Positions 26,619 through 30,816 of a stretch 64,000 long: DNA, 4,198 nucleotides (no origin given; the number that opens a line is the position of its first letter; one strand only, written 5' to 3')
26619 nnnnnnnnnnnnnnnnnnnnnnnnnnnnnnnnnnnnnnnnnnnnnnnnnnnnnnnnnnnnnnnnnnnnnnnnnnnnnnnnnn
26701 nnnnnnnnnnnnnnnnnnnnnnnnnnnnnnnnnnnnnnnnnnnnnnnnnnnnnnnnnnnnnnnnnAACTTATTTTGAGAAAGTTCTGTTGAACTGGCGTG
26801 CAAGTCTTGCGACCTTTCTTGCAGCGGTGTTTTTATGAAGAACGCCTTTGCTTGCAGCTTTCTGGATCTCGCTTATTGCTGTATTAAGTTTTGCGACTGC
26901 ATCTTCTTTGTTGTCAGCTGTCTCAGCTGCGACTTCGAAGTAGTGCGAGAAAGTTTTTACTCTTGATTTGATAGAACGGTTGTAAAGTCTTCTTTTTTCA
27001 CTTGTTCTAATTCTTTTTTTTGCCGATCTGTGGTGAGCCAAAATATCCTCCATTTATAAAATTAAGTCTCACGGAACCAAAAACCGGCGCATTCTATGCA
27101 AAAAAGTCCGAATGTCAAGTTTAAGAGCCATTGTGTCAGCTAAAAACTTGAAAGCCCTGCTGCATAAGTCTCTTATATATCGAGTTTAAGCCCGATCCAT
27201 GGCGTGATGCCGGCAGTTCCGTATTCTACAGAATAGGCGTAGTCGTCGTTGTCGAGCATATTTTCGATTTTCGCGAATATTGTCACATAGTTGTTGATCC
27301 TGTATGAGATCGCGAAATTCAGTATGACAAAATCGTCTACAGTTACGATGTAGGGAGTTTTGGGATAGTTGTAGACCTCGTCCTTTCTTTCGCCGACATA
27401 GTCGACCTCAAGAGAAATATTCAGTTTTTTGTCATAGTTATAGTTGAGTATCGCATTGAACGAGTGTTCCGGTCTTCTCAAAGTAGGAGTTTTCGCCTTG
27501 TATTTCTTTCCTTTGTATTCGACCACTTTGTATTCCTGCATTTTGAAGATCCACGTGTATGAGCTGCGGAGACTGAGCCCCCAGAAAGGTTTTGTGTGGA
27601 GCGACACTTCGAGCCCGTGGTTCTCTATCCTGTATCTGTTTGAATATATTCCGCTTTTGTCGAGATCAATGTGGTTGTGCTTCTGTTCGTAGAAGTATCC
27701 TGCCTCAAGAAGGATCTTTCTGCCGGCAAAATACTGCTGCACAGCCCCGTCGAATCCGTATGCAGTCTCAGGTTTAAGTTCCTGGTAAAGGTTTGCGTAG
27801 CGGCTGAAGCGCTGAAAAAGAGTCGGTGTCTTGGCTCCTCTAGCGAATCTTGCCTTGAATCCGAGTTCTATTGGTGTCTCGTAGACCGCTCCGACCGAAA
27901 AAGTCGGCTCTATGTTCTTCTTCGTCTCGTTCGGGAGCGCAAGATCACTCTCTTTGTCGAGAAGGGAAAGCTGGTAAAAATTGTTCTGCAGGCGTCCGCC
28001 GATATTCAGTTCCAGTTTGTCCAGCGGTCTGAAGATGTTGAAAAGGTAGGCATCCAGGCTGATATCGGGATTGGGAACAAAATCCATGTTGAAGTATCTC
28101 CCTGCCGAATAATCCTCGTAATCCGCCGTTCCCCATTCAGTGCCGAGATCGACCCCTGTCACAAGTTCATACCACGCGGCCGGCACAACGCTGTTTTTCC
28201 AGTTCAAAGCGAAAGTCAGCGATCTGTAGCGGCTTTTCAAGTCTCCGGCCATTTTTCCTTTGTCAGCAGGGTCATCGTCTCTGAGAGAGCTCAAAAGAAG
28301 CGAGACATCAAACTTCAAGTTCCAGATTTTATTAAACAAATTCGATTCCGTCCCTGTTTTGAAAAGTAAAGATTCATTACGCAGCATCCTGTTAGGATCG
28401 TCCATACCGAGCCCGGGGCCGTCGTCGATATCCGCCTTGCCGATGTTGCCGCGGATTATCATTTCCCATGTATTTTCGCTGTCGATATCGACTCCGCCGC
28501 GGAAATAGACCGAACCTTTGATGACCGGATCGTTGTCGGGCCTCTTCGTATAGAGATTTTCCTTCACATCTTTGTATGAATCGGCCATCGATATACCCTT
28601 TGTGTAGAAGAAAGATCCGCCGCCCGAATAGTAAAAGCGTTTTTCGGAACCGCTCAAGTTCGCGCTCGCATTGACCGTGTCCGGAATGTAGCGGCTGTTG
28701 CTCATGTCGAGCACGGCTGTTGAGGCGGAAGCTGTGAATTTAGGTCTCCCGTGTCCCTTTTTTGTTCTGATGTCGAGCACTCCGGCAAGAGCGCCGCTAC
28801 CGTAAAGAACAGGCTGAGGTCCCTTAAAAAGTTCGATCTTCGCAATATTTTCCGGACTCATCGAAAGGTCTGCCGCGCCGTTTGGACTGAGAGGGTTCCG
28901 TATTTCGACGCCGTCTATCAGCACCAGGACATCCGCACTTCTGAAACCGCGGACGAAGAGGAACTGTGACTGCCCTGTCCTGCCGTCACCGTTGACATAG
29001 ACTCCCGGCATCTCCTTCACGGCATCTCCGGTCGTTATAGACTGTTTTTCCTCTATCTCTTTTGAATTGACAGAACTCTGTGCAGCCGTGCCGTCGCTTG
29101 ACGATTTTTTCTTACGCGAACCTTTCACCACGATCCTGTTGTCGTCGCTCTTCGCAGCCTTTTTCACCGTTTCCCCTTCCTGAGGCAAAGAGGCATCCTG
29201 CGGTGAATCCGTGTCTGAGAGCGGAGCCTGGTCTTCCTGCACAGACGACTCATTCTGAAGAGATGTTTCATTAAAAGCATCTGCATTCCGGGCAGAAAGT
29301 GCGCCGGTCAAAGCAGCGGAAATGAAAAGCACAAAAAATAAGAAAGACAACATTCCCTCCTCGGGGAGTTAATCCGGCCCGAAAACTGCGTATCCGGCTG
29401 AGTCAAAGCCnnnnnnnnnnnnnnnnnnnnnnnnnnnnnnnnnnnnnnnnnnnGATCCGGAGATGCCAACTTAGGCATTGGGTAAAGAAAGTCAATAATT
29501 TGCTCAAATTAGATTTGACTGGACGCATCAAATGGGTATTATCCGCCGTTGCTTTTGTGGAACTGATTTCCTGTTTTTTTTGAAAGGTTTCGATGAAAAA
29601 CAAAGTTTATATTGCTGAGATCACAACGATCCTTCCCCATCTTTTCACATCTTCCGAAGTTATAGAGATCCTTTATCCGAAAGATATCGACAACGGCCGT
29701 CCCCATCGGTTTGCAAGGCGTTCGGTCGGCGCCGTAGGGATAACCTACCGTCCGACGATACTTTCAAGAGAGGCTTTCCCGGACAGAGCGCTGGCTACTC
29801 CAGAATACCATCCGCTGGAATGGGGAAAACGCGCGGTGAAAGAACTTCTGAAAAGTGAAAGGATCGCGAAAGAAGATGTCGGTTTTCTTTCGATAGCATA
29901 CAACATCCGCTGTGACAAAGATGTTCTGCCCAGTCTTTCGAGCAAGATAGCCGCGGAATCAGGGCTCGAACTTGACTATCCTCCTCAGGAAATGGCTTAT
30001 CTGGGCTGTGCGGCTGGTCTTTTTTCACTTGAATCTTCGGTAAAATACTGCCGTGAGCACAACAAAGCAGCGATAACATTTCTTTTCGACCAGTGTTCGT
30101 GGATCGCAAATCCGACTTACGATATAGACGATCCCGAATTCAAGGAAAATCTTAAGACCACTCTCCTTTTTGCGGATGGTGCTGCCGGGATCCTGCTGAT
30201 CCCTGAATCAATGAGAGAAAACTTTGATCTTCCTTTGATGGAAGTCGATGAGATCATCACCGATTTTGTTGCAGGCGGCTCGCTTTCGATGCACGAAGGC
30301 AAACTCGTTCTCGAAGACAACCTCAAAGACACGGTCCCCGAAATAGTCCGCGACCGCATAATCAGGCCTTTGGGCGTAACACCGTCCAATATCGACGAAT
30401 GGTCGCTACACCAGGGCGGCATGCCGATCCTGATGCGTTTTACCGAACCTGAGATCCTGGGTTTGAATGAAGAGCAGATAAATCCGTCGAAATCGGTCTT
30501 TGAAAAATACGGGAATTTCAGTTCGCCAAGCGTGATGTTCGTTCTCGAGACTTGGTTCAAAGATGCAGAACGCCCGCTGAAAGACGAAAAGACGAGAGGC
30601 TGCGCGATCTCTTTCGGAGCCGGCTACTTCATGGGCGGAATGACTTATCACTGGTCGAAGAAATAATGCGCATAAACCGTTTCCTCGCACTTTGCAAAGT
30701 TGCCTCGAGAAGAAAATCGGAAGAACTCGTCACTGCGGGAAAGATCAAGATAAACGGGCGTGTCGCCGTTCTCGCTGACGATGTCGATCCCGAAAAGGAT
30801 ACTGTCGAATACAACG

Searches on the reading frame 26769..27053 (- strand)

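Call 8: search_protein_families(library=pfam, proteins=[window:26769-27053:-], max_evalue=0.0001)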
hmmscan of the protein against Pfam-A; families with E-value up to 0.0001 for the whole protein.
window:26769-27053:- (94 aa): 1 family
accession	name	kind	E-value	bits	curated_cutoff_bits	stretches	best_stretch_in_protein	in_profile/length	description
PF01649.23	Ribosomal_S20p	-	5.7e-27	94.6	29.5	1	6-89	1-83/83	Ribosomal protein S20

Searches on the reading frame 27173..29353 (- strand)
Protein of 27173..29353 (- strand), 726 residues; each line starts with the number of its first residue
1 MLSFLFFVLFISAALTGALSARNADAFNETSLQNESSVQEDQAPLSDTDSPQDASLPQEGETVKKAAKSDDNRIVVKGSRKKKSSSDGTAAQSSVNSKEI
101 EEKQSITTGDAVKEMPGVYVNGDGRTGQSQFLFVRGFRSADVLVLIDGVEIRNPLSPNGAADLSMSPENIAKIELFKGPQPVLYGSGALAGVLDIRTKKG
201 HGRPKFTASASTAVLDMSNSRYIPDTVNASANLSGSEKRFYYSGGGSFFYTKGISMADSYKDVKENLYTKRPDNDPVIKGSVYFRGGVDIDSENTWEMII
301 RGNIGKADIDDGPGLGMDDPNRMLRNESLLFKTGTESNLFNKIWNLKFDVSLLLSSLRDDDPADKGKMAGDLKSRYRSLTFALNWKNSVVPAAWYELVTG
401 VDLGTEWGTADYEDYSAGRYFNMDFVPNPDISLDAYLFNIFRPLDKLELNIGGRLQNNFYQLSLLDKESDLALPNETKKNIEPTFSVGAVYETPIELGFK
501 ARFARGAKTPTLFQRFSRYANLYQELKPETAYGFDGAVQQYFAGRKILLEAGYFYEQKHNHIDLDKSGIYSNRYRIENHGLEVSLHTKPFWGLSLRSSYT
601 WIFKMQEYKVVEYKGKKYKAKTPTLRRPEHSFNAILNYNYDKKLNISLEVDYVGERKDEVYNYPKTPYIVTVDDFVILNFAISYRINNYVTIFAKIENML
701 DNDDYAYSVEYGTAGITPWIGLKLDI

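Call 8: search_protein_families(library=pfam, proteins=[window:27173-29353:-], max_evalue=0.0001)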
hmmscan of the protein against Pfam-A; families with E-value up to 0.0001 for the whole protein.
window:27173-29353:- (726 aa): 2 families
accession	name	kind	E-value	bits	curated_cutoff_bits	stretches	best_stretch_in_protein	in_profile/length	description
PF00593.30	TonB_dep_Rec_b-barrel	-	1.8e-25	91.1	27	1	310-698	42-435/436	TonB dependent receptor-like, beta-barrel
PF07715.20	Plug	-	8.9e-24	84.5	23.9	1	87-192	4-107/107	TonB-dependent Receptor Plug Domain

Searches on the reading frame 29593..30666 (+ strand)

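Call 8: search_protein_families(library=pfam, proteins=[window:29593-30666:+], max_evalue=0.0001)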
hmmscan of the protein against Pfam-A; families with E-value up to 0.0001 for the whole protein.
window:29593-30666:+ (357 aa): 3 families
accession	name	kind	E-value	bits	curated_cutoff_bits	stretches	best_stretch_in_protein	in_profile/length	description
PF02797.21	Chal_sti_synt_C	-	3.5e-11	43.8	27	1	242-350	36-145/151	Chalcone and stilbene synthases, C-terminal domain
PF08541.16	ACP_syn_III_C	-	1e-05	26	26.6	1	261-354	5-90/90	3-Oxoacyl-[acyl-carrier-protein (ACP)] synthase III C terminal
PF08392.18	FAE1_CUT1_RppA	-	0.0001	22.2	27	0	67-203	76-204/290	FAE1/Type III polyketide synthase-like protein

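Call 60: search_protein_families(library=ncbifam, proteins=[window:29593-30666:+], max_evalue=0.00001)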
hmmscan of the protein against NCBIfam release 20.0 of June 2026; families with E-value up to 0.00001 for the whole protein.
window:29593-30666:+ (357 aa): 2 families
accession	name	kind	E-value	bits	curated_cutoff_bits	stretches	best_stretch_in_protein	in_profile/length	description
NF042429.2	DHPHCoAsyn_DpgA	equivalog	1.5e-14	53.7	425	1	73-323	69-322/350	3,5-dihydroxyphenylacetyl-CoA synthase DpgA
NF006829.0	PRK09352.1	subfamily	1.4e-07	30.8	249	1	58-354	37-321/322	beta-ketoacyl-ACP synthase 3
